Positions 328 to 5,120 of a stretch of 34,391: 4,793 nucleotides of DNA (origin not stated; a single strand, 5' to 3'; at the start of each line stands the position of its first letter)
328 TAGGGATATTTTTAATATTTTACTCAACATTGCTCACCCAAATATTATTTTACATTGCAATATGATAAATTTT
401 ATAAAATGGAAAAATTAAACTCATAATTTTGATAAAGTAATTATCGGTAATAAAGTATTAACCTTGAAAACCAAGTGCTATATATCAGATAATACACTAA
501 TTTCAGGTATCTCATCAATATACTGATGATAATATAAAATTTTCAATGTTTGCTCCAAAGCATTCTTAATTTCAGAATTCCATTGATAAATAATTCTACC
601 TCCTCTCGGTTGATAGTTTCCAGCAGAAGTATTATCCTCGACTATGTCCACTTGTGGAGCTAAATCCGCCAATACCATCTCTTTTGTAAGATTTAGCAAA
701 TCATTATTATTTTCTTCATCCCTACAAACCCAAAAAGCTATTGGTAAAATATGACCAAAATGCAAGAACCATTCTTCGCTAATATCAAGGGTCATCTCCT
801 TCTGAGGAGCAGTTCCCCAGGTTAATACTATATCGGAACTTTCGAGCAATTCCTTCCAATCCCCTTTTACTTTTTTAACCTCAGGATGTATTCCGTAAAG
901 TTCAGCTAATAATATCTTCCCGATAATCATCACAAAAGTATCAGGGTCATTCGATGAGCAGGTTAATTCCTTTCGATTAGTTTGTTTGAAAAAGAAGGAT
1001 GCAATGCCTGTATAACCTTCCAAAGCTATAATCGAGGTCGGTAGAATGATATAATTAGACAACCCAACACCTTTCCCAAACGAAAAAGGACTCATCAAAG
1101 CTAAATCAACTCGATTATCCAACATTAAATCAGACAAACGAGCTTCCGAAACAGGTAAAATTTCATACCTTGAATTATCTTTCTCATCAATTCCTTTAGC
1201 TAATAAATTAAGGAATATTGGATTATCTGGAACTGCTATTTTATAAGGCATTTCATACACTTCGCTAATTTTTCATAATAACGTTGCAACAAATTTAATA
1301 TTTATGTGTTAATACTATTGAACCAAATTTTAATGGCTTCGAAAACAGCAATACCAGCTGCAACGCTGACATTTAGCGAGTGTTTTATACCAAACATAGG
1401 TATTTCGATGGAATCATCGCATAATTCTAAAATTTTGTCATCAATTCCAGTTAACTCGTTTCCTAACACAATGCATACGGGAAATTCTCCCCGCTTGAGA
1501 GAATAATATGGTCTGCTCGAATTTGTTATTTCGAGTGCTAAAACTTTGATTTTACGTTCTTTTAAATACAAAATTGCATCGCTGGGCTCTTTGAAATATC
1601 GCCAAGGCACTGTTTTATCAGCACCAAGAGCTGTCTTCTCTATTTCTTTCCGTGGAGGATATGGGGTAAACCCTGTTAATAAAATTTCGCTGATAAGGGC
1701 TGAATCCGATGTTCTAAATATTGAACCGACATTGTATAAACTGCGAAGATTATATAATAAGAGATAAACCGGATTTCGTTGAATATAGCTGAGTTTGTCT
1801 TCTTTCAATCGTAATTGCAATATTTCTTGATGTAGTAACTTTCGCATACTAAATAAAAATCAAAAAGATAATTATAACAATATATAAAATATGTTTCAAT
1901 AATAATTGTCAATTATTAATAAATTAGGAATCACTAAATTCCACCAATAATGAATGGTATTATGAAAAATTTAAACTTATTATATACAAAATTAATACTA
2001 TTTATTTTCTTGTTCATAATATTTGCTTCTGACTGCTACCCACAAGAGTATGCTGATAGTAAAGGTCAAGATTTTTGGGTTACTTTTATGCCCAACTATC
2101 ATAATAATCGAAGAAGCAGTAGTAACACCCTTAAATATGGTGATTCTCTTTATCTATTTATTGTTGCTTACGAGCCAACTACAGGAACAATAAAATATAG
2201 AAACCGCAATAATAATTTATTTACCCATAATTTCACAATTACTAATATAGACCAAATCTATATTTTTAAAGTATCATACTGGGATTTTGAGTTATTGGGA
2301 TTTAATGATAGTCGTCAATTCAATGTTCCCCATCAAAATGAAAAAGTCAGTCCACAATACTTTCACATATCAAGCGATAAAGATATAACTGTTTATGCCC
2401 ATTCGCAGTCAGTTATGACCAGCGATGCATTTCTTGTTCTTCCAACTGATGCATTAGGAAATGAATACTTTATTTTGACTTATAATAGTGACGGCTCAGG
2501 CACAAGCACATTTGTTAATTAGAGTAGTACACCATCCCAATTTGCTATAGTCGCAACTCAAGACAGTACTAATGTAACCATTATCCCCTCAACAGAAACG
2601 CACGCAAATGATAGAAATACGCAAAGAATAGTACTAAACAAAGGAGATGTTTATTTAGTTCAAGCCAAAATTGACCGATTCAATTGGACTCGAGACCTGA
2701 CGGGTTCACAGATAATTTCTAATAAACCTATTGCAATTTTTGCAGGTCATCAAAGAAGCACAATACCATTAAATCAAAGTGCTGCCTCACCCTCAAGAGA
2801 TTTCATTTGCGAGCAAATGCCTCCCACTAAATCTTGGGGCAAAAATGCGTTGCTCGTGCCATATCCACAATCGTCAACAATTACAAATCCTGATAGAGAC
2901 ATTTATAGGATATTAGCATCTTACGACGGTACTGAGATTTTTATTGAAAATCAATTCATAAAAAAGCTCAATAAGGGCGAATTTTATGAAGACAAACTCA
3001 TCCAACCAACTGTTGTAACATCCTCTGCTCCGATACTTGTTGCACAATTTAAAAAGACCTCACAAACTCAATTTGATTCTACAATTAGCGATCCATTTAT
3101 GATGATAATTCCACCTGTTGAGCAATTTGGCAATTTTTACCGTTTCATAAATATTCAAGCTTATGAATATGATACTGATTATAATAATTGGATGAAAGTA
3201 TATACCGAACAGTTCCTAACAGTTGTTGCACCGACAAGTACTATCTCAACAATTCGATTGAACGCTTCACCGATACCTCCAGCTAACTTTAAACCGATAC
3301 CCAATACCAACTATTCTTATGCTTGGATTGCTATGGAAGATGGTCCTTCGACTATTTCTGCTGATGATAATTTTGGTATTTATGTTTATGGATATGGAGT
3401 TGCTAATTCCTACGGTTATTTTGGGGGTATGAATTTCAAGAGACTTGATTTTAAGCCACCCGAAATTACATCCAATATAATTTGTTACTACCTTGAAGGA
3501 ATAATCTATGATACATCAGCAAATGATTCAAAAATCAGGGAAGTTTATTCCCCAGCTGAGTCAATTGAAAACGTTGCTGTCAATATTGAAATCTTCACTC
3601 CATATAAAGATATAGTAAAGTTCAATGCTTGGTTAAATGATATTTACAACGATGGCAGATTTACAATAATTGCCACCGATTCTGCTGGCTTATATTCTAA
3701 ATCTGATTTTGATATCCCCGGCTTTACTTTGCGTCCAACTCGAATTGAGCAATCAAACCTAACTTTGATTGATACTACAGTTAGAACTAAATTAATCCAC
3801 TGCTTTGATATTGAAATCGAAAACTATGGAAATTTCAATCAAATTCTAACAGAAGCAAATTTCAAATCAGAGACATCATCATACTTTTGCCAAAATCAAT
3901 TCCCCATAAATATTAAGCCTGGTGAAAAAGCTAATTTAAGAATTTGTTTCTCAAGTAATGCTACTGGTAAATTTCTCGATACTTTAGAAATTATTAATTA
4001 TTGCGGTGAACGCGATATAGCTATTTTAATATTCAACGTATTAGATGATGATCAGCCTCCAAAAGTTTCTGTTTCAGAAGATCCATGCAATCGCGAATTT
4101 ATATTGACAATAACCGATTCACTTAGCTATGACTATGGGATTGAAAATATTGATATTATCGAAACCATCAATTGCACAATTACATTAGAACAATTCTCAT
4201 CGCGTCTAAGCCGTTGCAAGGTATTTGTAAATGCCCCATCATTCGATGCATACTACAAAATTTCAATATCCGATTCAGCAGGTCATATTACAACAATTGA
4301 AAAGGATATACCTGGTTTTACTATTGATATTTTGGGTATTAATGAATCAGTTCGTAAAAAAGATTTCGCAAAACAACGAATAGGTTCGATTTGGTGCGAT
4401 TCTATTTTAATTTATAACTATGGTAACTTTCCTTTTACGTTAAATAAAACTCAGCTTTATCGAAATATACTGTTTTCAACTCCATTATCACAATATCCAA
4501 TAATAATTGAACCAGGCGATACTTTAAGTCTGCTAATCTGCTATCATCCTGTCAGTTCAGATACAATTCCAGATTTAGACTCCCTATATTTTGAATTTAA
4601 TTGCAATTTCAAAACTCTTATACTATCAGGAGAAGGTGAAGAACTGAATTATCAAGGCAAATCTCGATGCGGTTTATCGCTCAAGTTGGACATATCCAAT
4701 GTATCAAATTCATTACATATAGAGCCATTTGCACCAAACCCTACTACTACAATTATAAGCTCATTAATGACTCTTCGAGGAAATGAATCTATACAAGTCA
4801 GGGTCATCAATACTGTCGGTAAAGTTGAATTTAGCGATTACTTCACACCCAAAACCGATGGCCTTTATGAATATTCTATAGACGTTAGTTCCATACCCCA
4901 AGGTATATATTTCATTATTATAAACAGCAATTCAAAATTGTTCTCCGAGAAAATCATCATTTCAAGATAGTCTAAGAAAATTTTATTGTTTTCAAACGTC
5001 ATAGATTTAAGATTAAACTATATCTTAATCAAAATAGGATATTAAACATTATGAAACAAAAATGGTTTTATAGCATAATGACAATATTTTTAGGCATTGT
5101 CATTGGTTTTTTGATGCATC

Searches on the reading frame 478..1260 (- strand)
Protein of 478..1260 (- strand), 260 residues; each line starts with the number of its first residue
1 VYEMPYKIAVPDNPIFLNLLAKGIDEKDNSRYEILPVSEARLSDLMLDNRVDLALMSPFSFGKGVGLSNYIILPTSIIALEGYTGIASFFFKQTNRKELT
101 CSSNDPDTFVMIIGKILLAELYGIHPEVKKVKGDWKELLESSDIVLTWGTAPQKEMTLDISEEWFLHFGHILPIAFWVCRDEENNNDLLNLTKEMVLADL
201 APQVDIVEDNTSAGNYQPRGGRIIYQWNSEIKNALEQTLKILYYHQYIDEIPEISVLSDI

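Call 34: search_protein_families(library=pfam, proteins=[window:478-1260:-], max_evalue=0.001)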
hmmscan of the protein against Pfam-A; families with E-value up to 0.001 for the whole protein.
window:478-1260:- (260 aa): 1 family
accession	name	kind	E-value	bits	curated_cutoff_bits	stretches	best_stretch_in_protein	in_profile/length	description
PF02621.19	VitK2_biosynth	-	1.3e-08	35.1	26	1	12-193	11-193/252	Menaquinone biosynthesis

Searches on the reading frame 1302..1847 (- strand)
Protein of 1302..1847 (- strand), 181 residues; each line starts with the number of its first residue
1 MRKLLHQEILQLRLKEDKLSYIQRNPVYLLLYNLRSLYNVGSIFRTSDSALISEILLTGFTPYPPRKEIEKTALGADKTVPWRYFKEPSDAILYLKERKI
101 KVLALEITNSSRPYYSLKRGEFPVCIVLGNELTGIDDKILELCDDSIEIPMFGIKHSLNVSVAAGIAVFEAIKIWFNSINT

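Call 34: search_protein_families(library=pfam, proteins=[window:1302-1847:-], max_evalue=0.001)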
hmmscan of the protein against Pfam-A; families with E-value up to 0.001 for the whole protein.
window:1302-1847:- (181 aa): 1 family
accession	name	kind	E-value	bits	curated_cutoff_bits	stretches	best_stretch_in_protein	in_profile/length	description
PF00588.24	SpoU_methylase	-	7.1e-30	104.4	29.7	1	27-168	2-141/142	SpoU rRNA Methylase family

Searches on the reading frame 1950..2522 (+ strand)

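Call 34: search_protein_families(library=pfam, proteins=[window:1950-2522:+], max_evalue=0.001)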
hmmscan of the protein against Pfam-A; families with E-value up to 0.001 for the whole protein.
window:1950-2522:+ (190 aa): 0 families

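Call 72: search_protein_families(library=pfam, proteins=[window:1950-2522:+], max_evalue=0.01)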
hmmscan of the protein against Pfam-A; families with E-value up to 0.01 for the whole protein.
window:1950-2522:+ (190 aa): 1 family
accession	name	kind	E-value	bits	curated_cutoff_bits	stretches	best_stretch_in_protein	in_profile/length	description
PF17517.7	IgGFc_binding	-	0.0013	18.5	25.6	1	159-188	1-31/297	IgGFc binding protein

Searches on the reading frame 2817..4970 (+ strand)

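Call 34: search_protein_families(library=pfam, proteins=[window:2817-4970:+], max_evalue=0.001)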
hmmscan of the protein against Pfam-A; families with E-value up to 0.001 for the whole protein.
window:2817-4970:+ (717 aa): 3 families
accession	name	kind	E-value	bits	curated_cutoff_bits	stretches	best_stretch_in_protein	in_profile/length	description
PF17517.7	IgGFc_binding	-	6.1e-36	124.6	25.6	1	1-192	118-297/297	IgGFc binding protein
PF18962.6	Por_Secre_tail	-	8.3e-09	36.1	27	1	640-715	3-75/75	Secretion system C-terminal sorting domain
PF22544.2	HYDIN_VesB_CFA65-like_Ig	-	0.00012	22.7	25.5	0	328-393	21-85/100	HYDIN/CFA65/VesB-like, Ig-like domain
